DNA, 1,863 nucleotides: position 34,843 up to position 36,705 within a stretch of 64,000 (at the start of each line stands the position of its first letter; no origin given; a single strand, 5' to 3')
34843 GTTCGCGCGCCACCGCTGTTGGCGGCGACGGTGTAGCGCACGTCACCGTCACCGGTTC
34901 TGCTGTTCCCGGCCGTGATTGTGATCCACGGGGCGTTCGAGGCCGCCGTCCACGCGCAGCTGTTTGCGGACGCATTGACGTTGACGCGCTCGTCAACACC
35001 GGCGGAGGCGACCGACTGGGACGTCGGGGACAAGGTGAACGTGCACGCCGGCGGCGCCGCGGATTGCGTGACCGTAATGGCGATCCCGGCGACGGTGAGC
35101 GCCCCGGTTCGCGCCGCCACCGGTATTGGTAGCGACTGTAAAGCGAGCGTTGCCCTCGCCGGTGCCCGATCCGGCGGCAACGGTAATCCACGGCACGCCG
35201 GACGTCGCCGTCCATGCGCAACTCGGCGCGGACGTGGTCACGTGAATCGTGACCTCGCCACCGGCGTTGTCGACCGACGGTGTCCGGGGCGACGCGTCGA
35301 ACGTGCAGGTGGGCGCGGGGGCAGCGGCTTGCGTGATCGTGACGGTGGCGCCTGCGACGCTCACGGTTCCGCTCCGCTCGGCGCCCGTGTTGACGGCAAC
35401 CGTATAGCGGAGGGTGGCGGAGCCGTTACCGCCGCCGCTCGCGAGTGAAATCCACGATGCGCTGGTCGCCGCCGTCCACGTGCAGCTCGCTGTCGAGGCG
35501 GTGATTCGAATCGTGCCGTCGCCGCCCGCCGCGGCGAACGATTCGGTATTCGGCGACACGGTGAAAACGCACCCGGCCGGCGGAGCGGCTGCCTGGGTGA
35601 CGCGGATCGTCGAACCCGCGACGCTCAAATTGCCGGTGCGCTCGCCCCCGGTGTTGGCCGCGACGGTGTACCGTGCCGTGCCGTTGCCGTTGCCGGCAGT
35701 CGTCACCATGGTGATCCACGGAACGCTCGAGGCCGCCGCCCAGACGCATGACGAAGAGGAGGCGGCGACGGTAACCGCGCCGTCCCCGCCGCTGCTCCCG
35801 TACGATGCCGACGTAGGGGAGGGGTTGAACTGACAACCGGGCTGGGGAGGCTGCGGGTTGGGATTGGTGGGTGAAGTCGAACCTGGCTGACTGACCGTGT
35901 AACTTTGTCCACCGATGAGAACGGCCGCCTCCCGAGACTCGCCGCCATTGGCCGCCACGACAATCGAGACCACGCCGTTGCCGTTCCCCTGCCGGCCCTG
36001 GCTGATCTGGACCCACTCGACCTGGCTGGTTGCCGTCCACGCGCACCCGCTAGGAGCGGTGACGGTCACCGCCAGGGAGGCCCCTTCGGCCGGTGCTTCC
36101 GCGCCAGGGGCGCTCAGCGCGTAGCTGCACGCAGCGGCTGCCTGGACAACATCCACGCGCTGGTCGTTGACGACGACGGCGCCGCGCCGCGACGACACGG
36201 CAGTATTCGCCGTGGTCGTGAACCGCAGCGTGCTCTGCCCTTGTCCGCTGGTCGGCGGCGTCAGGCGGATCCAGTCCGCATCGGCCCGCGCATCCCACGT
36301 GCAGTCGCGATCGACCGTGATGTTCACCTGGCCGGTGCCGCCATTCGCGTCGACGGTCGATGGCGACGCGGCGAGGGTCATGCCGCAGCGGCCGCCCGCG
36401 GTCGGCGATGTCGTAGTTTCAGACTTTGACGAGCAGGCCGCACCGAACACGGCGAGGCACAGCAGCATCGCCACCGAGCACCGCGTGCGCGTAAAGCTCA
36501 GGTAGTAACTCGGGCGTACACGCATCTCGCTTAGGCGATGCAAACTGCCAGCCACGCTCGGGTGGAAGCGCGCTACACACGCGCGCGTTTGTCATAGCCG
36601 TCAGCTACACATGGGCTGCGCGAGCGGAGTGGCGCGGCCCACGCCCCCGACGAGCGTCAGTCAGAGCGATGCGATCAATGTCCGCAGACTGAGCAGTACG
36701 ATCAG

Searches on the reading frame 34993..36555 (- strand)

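Call 73: search_protein_families(library=pfam, proteins=[window:34993-36555:-], max_evalue=0.0001)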
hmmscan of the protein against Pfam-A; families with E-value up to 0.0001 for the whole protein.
window:34993-36555:- (520 aa): 2 families
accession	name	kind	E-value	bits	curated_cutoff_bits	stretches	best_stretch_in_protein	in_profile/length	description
PF13004.13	BACON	-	1.1e-24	86.6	25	3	359-410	2-61/61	Putative binding domain, N-terminal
PF19190.6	BACON_2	-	1.1e-22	80.1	25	1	61-127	2-76/94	Viral BACON domain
